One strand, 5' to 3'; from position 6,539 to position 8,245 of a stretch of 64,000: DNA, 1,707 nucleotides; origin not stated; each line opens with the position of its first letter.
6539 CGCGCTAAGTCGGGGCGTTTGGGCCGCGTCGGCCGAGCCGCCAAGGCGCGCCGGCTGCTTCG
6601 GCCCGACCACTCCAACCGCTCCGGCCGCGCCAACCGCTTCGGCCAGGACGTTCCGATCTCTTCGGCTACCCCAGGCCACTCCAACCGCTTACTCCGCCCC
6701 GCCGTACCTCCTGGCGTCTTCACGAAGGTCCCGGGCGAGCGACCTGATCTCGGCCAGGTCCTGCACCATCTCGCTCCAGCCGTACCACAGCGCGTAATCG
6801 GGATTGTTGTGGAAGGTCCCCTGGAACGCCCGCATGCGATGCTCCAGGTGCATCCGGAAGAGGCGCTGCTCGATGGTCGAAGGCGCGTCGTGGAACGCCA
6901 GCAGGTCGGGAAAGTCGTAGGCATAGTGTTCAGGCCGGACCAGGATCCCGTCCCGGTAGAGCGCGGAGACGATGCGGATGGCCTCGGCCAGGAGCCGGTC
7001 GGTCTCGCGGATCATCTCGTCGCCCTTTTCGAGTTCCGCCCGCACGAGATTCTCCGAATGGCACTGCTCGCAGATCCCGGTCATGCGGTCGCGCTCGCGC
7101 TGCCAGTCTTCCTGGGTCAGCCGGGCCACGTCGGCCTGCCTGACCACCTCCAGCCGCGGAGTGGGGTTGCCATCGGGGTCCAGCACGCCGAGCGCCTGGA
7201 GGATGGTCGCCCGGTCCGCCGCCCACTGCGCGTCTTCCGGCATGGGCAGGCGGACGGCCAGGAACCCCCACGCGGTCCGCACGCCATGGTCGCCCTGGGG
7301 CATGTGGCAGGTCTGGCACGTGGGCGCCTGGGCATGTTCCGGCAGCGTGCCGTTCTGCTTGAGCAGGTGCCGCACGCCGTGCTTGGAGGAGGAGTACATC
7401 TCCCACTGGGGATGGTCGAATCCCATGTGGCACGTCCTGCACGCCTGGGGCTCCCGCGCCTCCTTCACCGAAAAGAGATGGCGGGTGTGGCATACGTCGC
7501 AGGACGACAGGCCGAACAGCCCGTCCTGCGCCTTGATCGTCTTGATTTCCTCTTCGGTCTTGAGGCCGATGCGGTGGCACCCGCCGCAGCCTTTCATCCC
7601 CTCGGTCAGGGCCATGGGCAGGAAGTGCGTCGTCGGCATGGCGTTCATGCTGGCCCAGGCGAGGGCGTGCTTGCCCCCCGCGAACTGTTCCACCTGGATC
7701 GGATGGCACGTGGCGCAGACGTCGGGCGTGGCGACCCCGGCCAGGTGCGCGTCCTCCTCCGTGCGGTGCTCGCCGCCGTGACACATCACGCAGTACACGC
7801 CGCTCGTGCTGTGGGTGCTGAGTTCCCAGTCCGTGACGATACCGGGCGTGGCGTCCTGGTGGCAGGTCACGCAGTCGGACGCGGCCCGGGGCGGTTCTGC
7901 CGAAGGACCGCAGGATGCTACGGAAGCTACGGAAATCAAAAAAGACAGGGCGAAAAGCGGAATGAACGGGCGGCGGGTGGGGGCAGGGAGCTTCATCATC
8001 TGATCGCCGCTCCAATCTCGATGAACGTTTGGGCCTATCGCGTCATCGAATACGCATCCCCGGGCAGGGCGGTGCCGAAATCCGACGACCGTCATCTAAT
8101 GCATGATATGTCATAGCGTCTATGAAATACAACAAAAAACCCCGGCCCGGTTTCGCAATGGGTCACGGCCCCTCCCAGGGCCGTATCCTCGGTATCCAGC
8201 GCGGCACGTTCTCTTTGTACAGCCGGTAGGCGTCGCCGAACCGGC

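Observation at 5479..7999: Octaheme HAO-family cytochrome plus NapC/NrfH-type quinol dehydrogenase plus small membrane protein: candidate quinol-linked N-oxide/hydroxylamine module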

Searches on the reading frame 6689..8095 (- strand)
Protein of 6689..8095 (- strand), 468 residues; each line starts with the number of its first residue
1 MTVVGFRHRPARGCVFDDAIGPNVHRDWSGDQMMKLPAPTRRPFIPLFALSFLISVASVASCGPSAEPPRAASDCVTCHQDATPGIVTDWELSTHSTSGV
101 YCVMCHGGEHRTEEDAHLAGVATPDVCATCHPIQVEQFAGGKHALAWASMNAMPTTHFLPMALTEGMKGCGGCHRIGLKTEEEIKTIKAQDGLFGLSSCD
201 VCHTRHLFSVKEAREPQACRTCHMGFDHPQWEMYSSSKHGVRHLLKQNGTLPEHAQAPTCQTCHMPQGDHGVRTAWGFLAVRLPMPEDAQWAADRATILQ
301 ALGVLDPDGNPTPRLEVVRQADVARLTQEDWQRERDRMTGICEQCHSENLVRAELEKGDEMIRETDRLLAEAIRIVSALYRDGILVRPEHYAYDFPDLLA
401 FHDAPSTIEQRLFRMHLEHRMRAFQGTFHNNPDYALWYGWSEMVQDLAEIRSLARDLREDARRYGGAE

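Call 4: search_protein_families(library=pfam, proteins=[window:6689-8095:-], max_evalue=0.1)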
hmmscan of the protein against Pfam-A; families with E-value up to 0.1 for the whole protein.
window:6689-8095:- (468 aa): 7 families
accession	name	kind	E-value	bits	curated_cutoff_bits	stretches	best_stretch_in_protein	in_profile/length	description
PF13447.11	Multi-haem_cyto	-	1.3e-23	84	21.9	2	100-268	3-178/269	Seven times multi-haem cytochrome CxxCH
PF13435.11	Cytochrome_C554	-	2.7e-11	44.7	20.8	2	126-204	1-84/84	Cytochrome c554 and c-prime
PF14522.11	Cytochrome_C7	-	7.8e-10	38.9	24.8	2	72-131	13-66/67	Cytochrome c7 and related cytochrome c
PF14537.11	Cytochrom_c3_2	-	6.8e-07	30.1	25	2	95-176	2-66/79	Cytochrome c3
PF09699.15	Paired_CXXCH_1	-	0.00013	22.1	20.6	0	101-132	8-37/41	Doubled CXXCH motif (Paired_CXXCH_1)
PF02085.21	Cytochrom_CIII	-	0.0095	16.7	22.9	1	69-131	43-101/101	Class III cytochrome C family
PF16515.11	HIP1_clath_bdg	-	0.087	13.7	28.8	0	316-350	10-44/99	Clathrin-binding domain of Huntingtin-interacting protein 1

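Call 5: search_protein_families(library=ncbifam, proteins=[window:6689-8095:-], max_evalue=0.1)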
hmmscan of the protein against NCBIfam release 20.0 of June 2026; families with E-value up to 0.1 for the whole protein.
window:6689-8095:- (468 aa): 4 families
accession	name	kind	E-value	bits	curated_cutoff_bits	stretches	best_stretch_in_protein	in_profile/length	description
NF052343.1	hydrazine_HDH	equivalog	8.8e-22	77.2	900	2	73-274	117-309/564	hydrazine dehydrogenase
TIGR03153.1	cytochr_NrfH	equivalog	1.4e-06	28.4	134.2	1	121-228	25-138/138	cytochrome c nitrite reductase small subunit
NF041198.1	UshA_like_PCGU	equivalog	0.00079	18.1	275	1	113-224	397-509/519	UshA-like (seleno)protein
TIGR04257.1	nanowire_3heme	domain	0.0051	16.9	40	1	167-223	23-74/75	c(7)-type cytochrome triheme domain-containing protein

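Call 6: search_solved_structures(query=window:6689-7999:-, max_evalue=1, show_alignments=4)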
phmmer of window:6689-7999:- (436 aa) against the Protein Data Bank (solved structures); distinct sequences matched with E-value up to 1: 10.
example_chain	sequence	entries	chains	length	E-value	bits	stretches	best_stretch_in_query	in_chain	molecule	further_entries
6h5l_A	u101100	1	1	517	3.7e-28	101.9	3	162-235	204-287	Similar to hydroxylamine oxidoreductase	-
4fas_A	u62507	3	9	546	8.7e-25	90.8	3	67-236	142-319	Hydroxylamine oxidoreductase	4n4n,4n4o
1fgj_A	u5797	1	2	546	1.1e-24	90.4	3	67-236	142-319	HYDROXYLAMINE OXIDOREDUCTASE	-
6m0p_A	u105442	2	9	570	1.3e-24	90.2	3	67-236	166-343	Aerobic hydroxylamine oxidoreductase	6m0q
4n4j_A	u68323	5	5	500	1.1e-22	83.8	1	40-241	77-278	hydroxylamine oxidoreductase | Similar to hydroxylamine oxidoreductase hao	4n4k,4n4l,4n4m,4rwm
4qo5_A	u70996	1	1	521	5.7e-21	78.2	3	163-234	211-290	Hypothetical multiheme protein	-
6t5e_A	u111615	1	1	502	1.3e-20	77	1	41-241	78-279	Hydroxylamine oxidoreductase-like protein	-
6hif_G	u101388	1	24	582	1.1e-19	73.9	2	41-243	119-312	Hydrazine dehydrogenase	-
1mr1_C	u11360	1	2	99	0.6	12.2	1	166-203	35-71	Ski oncogene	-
1exk_A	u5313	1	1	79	0.8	11.8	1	164-195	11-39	DNAJ PROTEIN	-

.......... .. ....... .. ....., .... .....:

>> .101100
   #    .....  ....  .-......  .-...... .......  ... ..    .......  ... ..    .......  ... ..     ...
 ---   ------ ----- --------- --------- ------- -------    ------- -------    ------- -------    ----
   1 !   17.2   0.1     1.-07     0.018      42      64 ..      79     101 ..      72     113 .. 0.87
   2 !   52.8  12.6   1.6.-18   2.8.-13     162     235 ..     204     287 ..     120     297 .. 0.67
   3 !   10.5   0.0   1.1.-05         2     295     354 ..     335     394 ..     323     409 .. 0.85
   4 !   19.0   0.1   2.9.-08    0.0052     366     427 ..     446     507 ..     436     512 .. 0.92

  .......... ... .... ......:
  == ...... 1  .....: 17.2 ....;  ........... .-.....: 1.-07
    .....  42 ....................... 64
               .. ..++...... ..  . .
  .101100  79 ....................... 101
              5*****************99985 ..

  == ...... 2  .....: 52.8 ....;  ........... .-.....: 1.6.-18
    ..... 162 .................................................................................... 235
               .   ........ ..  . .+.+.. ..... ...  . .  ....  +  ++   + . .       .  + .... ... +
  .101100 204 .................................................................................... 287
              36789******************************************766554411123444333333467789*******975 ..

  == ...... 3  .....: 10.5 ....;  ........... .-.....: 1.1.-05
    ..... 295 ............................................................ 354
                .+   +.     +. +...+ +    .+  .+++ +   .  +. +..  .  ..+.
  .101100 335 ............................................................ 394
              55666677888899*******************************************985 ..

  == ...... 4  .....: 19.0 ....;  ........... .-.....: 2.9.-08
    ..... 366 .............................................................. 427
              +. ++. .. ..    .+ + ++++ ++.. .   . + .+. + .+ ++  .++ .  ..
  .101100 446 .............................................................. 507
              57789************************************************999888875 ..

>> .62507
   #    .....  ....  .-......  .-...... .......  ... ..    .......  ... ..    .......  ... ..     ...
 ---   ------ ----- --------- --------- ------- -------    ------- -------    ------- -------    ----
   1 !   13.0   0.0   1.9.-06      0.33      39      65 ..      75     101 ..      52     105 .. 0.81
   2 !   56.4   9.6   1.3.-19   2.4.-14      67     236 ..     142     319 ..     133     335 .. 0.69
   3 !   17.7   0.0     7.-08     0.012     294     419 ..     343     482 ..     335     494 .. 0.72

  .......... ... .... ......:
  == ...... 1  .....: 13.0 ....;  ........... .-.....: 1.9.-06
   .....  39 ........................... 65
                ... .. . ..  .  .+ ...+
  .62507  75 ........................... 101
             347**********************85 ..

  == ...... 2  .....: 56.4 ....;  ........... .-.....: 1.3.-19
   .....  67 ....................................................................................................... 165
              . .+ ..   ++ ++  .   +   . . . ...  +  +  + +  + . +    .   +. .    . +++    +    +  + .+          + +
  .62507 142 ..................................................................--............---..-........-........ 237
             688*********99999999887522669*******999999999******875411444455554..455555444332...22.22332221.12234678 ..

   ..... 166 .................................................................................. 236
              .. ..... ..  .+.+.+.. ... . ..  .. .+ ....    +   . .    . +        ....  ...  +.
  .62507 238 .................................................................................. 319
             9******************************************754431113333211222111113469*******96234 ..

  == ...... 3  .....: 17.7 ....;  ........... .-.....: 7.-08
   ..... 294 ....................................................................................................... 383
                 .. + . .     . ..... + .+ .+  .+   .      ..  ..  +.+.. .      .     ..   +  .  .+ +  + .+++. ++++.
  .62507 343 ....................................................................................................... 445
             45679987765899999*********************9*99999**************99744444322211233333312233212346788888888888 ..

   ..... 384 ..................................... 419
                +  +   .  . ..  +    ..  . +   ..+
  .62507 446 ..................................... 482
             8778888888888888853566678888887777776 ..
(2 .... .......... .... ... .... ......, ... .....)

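Call 18: search_protein_representatives(alignment_id=A1)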
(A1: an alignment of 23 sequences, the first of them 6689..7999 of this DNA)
Query: 23 sequences, 423 profile positions. Proteins with E-value up to 0.001 (for the whole library): 2127; up to 1e-10: 1066; up to 1e-30: 335. The best 150 are listed.
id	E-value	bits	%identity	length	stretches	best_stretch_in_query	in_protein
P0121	3.8e-199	678.4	-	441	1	19-420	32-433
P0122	1.3e-158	544.9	-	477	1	9-418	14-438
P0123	3.2e-155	533.7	-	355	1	17-291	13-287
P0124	4.3e-148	510.2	-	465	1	21-419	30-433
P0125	1.2e-140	485.7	-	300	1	124-420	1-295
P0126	9.8e-135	466.2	-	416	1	9-419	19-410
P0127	8.0e-130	450.0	-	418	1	24-421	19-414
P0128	5.4e-127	440.7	-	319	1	135-379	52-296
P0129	5.9e-125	434.0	-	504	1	11-419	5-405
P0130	3.3e-124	431.5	-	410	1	8-419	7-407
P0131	1.6e-123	429.2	-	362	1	28-358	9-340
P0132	1.7e-122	425.9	-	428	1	15-418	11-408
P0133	3.6e-122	424.8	-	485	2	17-245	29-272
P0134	6.8e-122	423.9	-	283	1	181-387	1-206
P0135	3.0e-121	421.7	-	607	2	21-245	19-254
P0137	1.0e-115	403.6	-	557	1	11-418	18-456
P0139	8.8e-114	397.2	-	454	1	11-420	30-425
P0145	1.0e-108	380.5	-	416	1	19-421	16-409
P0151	8.9e-103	360.9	-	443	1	21-418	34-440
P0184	1.6e-70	254.6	-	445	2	25-235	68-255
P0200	3.8e-62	227.0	-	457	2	17-229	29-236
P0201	1.7e-61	224.9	-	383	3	155-235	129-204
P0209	7.1e-59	216.3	-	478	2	22-346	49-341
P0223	1.3e-55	205.5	-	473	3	156-231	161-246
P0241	1.1e-52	195.8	-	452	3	155-230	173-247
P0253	1.9e-49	185.2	-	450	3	136-231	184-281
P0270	5.7e-47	177.0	-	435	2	26-233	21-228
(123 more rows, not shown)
